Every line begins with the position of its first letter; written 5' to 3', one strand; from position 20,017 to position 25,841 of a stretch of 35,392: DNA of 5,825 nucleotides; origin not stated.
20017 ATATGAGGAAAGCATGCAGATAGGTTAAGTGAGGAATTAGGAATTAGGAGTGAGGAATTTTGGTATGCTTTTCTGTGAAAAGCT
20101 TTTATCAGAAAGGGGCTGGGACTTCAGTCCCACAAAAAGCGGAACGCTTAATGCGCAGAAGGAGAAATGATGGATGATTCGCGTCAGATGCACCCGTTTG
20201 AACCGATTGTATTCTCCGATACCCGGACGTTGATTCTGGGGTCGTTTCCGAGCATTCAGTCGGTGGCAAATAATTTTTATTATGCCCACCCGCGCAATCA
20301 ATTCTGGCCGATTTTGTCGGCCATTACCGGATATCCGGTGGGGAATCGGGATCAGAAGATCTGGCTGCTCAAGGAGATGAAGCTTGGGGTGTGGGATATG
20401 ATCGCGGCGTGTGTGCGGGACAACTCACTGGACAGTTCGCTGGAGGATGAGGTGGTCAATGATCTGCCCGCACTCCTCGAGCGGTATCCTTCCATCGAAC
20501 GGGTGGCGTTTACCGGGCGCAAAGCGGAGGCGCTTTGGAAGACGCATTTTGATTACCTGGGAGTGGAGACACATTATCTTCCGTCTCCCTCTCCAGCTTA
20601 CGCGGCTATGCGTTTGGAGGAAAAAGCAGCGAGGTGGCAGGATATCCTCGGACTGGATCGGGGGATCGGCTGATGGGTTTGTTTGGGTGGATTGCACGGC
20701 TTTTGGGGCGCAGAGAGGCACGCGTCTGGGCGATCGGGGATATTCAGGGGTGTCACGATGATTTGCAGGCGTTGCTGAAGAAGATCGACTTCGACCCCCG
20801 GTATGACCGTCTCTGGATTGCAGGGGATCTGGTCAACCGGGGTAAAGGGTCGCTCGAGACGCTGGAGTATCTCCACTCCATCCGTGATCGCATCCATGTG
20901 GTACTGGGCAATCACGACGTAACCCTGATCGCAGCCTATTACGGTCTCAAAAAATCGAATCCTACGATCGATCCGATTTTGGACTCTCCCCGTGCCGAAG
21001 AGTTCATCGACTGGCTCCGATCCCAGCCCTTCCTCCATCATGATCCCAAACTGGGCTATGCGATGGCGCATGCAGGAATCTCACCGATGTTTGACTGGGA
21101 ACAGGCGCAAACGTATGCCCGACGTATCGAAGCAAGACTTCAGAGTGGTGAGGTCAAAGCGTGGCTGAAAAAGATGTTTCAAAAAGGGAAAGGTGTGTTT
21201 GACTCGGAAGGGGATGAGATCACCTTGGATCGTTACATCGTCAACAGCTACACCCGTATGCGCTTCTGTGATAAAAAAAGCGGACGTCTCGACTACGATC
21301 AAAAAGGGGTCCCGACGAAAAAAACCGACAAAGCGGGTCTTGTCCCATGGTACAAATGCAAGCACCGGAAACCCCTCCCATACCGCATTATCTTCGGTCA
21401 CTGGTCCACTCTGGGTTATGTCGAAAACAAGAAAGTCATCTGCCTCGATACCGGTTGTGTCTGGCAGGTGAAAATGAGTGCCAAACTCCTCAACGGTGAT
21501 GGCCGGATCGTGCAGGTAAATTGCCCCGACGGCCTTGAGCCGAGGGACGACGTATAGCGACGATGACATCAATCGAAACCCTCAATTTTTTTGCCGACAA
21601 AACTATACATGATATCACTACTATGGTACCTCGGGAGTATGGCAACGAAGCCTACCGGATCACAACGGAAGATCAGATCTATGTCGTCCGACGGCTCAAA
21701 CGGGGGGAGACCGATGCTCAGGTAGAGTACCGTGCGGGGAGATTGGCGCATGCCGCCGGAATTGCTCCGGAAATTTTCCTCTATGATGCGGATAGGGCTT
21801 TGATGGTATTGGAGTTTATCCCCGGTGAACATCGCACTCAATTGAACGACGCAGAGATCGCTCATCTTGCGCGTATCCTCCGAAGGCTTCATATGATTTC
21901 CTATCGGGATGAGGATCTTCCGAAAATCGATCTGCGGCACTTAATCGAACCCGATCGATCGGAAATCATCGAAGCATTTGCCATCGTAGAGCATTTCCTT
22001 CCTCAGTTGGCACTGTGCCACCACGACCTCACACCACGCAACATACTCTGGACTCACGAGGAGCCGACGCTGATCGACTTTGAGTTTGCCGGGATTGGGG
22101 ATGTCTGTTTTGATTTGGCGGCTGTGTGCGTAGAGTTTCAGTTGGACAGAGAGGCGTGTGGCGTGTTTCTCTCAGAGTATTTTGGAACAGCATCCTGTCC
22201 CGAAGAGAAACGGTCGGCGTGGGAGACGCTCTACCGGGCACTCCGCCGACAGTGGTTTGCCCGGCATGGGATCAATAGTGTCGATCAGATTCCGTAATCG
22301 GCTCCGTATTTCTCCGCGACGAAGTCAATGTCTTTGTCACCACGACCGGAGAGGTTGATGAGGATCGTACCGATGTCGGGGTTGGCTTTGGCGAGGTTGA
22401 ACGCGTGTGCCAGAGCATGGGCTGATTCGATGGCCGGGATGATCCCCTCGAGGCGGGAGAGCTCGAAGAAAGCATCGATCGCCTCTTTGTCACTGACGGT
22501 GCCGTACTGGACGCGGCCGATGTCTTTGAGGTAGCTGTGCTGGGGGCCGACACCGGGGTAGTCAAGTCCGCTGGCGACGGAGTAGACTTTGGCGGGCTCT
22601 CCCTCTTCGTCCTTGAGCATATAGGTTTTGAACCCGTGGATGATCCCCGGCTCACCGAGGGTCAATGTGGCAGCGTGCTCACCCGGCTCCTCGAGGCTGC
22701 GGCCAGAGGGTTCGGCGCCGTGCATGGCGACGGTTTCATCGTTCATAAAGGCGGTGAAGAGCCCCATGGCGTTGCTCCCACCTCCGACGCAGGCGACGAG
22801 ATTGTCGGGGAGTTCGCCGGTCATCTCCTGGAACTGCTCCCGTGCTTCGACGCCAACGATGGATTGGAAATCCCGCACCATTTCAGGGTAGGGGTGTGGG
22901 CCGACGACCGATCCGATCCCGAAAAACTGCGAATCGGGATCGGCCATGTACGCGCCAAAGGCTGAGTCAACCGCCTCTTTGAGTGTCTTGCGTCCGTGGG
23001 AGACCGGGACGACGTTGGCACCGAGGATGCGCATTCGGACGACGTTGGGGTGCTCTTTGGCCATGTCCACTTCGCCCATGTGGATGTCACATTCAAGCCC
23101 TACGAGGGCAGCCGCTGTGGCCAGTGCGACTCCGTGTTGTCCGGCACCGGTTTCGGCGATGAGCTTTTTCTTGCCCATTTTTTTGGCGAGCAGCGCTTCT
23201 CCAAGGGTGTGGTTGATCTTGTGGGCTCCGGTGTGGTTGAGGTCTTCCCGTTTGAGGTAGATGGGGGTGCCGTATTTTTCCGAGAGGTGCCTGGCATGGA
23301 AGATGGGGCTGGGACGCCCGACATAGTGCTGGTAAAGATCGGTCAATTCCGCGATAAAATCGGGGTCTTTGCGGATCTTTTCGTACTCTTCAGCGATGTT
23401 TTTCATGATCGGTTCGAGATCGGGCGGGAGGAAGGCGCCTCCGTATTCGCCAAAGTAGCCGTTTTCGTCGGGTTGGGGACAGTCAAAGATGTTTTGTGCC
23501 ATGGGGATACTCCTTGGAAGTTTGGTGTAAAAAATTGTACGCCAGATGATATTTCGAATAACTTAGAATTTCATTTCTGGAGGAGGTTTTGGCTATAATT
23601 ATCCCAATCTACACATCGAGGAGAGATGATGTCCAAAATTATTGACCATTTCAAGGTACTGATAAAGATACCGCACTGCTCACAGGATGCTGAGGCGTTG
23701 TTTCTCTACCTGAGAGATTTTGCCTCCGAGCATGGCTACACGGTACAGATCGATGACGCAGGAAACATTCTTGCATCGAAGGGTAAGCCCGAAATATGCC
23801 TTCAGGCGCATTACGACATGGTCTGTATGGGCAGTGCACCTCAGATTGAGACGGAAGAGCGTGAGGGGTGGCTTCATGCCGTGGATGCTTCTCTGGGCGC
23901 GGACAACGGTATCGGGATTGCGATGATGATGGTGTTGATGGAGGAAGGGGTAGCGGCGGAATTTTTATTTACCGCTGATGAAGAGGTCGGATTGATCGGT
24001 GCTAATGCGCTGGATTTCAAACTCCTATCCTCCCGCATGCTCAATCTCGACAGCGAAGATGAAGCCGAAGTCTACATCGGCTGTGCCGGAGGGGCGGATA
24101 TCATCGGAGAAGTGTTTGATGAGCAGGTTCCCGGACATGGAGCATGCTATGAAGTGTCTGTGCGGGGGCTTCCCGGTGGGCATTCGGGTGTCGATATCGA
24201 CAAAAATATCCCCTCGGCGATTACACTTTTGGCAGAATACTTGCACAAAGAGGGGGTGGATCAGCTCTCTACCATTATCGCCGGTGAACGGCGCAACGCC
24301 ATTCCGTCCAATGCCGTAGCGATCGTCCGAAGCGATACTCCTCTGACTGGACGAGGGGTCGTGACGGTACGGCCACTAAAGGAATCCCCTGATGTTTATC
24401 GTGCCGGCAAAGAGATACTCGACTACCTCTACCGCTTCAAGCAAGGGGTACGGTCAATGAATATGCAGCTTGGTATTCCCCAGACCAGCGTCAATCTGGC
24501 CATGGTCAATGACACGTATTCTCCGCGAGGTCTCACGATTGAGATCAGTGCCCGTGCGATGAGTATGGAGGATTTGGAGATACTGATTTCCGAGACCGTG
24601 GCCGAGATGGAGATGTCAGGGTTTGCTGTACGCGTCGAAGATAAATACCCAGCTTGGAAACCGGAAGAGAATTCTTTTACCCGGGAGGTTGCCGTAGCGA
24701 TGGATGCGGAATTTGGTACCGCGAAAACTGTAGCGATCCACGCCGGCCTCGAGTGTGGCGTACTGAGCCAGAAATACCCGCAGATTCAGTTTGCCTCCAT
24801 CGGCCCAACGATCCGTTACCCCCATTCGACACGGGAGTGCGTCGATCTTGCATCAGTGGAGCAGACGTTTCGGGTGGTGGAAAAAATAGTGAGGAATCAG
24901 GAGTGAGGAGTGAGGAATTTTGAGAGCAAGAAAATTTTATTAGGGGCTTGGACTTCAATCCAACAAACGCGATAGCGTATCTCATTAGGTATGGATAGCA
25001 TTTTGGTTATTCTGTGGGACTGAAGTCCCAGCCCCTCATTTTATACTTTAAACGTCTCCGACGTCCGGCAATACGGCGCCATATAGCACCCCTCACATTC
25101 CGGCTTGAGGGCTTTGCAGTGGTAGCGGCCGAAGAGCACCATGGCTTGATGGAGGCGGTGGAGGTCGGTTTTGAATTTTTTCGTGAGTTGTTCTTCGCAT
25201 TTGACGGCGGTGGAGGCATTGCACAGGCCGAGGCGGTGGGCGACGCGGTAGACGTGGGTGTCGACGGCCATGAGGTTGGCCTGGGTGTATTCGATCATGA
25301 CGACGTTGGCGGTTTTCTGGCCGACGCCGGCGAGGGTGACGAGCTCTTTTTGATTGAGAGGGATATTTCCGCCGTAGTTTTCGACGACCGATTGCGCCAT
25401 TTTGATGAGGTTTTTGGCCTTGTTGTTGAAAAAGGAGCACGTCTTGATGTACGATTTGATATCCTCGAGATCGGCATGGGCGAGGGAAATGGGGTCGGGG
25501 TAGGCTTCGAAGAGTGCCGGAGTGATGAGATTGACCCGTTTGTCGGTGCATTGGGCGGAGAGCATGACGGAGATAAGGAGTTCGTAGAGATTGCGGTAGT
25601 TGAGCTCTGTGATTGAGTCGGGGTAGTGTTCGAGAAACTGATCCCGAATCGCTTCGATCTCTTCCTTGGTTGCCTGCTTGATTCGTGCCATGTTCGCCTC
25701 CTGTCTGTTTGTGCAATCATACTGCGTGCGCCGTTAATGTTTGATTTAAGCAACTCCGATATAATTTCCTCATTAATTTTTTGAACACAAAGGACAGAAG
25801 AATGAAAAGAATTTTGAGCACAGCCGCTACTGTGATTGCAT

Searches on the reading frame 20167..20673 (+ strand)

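Call 14: search_protein_families(library=pfam, proteins=[window:20167-20673:+])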
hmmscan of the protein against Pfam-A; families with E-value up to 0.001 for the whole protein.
window:20167-20673:+ (168 aa): 1 family
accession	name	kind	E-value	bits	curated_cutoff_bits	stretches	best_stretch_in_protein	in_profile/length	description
PF03167.25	UDG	-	1.5e-10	41.8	24.3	1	18-159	7-139/141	Uracil DNA glycosylase superfamily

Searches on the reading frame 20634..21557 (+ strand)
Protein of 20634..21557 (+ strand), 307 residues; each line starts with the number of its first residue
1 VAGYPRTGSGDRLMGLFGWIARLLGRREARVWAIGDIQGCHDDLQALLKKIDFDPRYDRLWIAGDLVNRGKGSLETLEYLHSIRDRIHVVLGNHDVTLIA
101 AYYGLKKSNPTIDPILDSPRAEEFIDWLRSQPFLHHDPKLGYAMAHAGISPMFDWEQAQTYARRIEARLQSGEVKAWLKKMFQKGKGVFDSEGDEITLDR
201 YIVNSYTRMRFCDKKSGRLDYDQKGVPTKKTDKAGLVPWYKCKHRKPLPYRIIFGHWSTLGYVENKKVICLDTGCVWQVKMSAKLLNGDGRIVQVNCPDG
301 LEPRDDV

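Call 14: search_protein_families(library=pfam, proteins=[window:20634-21557:+])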
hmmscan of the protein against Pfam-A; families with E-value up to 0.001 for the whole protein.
window:20634-21557:+ (307 aa): 2 families
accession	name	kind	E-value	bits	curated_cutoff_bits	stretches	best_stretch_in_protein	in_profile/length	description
PF00149.33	Metallophos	-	3.3e-17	64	21.5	1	30-180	2-142/191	Calcineurin-like phosphoesterase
PF06874.16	FBPase_2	-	0.0005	18.9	27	1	58-106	185-232/639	Firmicute fructose-1,6-bisphosphatase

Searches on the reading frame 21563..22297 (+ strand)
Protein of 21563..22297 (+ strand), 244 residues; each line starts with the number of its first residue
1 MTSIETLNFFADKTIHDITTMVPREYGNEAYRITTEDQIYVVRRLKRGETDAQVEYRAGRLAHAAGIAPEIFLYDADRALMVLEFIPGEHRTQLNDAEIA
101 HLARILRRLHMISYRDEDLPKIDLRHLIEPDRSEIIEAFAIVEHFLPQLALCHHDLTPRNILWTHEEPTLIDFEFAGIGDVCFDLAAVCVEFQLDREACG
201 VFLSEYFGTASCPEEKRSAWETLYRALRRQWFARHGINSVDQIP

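Call 97: search_protein_families(library=pfam, proteins=[window:21563-22297:+], max_evalue=0.001)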
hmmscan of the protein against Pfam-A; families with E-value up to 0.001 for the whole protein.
window:21563-22297:+ (244 aa): 4 families
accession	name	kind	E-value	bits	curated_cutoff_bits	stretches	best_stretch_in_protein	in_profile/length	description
PF01636.29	APH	-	5.4e-23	82.4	23.2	1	24-207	7-226/239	Phosphotransferase enzyme family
PF01633.27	Choline_kinase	-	7.6e-09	35.7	29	1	134-195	147-210/300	Choline/ethanolamine kinase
PF19974.5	TCAD9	-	0.00025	20.7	40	1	149-187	297-336/429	Ternary complex associated domain 9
PF01163.29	RIO1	-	0.00036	20.6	22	0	119-173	93-148/187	RIO domain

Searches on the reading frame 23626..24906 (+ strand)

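Call 14: search_protein_families(library=pfam, proteins=[window:23626-24906:+])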
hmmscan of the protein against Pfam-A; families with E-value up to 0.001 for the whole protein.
window:23626-24906:+ (426 aa): 2 families
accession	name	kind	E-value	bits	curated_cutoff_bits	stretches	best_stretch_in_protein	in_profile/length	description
PF01546.33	Peptidase_M20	-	5.1e-09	36.8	24.6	1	58-423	1-205/206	Peptidase family M20/M25/M40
PF05343.19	Peptidase_M42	-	6.8e-09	35.6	23.2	0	331-416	208-291/292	M42 glutamyl aminopeptidase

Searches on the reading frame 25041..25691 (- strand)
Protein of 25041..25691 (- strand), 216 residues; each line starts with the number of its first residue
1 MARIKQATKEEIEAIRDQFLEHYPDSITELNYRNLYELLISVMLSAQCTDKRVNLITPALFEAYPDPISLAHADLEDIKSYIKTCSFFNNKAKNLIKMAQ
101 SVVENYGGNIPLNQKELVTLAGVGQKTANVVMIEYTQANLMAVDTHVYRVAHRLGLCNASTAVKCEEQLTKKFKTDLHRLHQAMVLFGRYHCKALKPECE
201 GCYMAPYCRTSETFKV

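Call 15: search_protein_families(library=pfam, proteins=[window:25041-25691:-])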
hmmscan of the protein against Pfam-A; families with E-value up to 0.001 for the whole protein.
window:25041-25691:- (216 aa): 2 families
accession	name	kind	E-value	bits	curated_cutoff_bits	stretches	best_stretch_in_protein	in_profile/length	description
PF00730.31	HhH-GPD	-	9.4e-26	90.7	26.2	1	40-173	1-106/108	HhH-GPD superfamily base excision DNA repair protein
PF00633.29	HHH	-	8.5e-06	25.8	24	1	107-132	3-28/30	Helix-hairpin-helix motif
